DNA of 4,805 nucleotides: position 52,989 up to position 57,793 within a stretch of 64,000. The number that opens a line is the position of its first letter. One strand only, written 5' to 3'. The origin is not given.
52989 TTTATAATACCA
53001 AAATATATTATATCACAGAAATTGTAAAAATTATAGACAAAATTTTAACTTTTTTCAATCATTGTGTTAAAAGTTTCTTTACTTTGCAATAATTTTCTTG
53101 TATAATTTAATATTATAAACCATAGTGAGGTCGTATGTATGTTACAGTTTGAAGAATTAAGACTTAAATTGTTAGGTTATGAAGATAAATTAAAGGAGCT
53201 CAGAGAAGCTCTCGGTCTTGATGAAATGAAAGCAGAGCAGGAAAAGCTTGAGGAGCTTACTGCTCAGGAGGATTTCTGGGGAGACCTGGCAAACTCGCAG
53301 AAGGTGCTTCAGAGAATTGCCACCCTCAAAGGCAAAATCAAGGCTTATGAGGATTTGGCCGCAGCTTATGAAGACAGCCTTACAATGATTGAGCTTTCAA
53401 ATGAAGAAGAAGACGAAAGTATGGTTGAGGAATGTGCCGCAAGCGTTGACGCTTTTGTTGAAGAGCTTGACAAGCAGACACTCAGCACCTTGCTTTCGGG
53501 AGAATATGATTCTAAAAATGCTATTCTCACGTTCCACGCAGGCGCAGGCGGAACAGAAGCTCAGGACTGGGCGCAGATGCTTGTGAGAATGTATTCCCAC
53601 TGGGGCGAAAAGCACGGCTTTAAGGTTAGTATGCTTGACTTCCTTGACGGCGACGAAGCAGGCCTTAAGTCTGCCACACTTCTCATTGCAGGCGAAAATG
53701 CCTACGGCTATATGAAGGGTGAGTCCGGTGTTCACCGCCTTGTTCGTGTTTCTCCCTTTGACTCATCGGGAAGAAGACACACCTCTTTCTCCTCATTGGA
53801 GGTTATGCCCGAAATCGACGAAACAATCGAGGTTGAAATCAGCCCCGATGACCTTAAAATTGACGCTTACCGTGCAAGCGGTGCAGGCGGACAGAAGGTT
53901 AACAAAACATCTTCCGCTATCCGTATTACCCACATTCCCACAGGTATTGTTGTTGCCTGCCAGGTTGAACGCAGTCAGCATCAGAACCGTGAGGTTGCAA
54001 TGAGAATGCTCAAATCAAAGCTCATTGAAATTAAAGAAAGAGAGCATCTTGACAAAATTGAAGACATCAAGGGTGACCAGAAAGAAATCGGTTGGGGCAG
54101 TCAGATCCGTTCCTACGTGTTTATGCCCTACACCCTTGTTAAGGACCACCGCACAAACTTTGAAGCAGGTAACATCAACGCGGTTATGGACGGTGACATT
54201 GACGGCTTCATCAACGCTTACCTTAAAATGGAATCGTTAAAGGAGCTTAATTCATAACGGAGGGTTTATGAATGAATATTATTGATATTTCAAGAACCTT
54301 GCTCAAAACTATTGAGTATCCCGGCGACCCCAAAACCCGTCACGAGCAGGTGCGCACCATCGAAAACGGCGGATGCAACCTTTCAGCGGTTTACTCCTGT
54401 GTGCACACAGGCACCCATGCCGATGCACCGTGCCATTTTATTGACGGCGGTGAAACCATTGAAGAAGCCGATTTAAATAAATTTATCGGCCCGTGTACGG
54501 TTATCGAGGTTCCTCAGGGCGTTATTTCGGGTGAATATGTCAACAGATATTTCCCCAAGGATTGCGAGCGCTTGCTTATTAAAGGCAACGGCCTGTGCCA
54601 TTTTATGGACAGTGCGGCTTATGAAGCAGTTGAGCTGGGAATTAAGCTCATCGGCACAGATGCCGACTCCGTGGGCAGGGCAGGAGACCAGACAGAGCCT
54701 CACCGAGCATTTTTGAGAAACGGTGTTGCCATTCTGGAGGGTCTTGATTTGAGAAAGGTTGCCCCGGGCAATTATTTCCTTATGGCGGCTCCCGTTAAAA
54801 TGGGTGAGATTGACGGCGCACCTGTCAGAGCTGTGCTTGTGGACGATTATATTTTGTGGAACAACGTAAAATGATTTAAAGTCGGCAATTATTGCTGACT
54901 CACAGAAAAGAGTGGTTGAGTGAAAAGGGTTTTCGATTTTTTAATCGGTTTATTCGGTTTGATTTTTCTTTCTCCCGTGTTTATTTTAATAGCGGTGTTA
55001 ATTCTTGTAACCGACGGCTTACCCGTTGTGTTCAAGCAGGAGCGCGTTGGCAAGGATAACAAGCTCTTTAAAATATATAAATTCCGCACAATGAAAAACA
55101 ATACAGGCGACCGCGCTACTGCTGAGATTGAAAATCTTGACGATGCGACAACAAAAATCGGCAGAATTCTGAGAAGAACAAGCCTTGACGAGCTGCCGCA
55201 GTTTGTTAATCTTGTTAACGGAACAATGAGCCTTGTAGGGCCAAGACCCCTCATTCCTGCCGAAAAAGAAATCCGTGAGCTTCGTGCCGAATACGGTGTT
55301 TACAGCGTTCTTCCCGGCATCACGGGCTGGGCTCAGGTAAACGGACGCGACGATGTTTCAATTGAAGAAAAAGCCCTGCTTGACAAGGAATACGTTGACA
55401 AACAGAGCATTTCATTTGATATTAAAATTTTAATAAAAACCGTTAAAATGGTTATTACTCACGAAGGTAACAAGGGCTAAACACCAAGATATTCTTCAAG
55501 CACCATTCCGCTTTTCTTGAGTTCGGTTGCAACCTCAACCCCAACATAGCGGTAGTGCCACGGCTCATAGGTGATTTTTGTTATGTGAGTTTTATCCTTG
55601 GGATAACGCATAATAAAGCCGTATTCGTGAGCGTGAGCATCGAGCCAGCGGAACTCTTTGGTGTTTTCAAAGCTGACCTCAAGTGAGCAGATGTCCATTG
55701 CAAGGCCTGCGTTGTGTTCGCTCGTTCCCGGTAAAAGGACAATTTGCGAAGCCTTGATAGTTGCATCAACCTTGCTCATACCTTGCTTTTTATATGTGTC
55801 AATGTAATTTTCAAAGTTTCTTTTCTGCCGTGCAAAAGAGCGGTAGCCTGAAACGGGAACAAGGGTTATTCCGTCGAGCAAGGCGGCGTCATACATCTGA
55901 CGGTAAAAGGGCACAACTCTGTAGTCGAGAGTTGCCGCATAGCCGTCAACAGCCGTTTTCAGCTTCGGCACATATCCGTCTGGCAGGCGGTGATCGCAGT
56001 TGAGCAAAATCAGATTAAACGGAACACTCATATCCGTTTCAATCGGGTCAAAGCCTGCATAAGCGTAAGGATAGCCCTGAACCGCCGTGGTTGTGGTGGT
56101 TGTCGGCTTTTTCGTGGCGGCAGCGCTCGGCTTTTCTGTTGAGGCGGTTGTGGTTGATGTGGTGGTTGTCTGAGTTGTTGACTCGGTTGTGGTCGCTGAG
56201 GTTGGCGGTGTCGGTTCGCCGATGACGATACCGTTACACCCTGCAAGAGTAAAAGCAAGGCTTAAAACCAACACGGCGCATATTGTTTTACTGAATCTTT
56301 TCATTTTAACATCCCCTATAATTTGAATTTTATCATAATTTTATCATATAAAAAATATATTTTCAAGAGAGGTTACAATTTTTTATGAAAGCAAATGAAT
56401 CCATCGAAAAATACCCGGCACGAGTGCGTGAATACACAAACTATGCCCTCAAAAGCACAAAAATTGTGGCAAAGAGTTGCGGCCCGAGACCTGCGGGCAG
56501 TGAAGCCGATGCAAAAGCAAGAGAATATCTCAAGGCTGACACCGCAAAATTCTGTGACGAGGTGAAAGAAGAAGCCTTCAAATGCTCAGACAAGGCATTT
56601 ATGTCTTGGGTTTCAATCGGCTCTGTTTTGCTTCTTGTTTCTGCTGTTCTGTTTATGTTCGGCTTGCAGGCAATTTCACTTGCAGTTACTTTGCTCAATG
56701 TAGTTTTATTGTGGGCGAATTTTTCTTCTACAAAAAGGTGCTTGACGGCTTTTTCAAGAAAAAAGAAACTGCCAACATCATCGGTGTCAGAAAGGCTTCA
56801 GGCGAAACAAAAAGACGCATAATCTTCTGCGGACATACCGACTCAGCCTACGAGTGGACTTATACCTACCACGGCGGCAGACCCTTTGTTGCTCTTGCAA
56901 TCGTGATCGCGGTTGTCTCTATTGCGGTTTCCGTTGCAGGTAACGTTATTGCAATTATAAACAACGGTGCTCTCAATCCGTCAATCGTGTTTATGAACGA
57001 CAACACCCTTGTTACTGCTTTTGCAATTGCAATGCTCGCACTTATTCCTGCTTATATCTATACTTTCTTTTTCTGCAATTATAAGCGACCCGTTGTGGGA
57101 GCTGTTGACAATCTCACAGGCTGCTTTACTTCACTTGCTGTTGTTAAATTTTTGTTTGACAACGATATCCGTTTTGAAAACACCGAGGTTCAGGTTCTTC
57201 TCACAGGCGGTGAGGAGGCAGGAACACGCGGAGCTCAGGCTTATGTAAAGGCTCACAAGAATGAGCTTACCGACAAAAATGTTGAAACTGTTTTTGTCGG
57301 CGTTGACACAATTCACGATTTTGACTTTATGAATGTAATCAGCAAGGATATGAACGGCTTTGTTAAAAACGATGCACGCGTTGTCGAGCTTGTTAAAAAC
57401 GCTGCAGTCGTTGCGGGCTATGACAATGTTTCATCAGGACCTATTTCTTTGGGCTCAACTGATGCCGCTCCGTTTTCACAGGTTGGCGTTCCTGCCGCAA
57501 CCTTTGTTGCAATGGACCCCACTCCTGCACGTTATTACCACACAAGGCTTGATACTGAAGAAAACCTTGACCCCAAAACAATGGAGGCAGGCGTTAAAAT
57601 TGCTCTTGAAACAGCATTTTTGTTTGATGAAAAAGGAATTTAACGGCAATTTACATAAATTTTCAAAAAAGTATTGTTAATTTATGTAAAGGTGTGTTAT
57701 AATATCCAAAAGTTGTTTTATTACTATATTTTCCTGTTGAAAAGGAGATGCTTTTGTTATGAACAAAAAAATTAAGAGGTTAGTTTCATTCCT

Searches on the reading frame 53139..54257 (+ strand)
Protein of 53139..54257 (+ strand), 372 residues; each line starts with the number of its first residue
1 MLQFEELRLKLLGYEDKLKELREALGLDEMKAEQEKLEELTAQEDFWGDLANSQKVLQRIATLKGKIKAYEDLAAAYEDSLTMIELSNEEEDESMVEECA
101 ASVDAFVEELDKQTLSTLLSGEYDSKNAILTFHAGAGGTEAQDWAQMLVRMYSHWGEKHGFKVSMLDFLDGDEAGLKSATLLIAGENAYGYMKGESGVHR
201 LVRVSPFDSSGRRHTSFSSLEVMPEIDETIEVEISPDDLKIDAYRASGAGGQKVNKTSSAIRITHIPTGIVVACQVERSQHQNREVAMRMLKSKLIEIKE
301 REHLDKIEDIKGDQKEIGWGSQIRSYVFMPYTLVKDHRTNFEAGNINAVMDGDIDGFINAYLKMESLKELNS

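Call 110: search_protein_families(library=pfam, proteins=[window:53139-54257:+], max_evalue=0.00001)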
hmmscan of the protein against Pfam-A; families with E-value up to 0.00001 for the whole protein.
window:53139-54257:+ (372 aa): 2 families
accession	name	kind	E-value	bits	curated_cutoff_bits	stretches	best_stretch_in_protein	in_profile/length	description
PF03462.23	PCRF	-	4.7e-56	190.1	24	1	31-219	2-193/194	PCRF domain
PF00472.26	RF-1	-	2.2e-43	147.3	35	1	229-338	2-116/116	RF-1 domain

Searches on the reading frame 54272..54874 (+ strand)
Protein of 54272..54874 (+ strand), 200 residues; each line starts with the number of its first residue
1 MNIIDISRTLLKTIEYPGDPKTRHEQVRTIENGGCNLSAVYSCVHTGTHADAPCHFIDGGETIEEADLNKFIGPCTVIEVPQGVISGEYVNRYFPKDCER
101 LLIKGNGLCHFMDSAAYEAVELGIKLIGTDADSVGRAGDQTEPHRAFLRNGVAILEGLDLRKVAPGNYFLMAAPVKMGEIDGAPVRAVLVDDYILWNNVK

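Call 110: search_protein_families(library=pfam, proteins=[window:54272-54874:+], max_evalue=0.00001)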
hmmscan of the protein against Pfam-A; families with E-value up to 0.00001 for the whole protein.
window:54272-54874:+ (200 aa): 1 family
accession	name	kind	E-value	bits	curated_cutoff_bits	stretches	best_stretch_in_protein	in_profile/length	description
PF04199.19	Cyclase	-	3.3e-12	47.3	23.1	1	4-84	1-66/142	Putative cyclase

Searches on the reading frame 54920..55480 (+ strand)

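Call 110: search_protein_families(library=pfam, proteins=[window:54920-55480:+], max_evalue=0.00001)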
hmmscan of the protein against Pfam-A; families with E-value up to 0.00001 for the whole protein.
window:54920-55480:+ (186 aa): 1 family
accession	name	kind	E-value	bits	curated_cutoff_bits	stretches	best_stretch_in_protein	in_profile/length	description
PF02397.22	Bac_transf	-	6.7e-63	211.9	27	1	2-179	1-178/179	Bacterial sugar transferase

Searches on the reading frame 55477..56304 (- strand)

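Call 110: search_protein_families(library=pfam, proteins=[window:55477-56304:-], max_evalue=0.00001)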
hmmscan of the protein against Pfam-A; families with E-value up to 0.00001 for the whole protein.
window:55477-56304:- (275 aa): 1 family
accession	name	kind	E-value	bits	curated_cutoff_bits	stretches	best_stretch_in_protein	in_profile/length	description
PF02557.22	VanY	-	5e-36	123.8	25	1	126-255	4-131/132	D-alanyl-D-alanine carboxypeptidase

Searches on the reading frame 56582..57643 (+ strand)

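Call 110: search_protein_families(library=pfam, proteins=[window:56582-57643:+], max_evalue=0.00001)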
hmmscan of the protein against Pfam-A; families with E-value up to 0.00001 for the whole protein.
window:56582-57643:+ (353 aa): 2 families
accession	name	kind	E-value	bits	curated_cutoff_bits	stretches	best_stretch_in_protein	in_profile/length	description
PF04389.22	Peptidase_M28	-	3.4e-20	73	21.3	1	170-343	28-191/193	Peptidase family M28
PF01546.33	Peptidase_M20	-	3.9e-09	37.1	24.6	1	173-344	32-203/206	Peptidase family M20/M25/M40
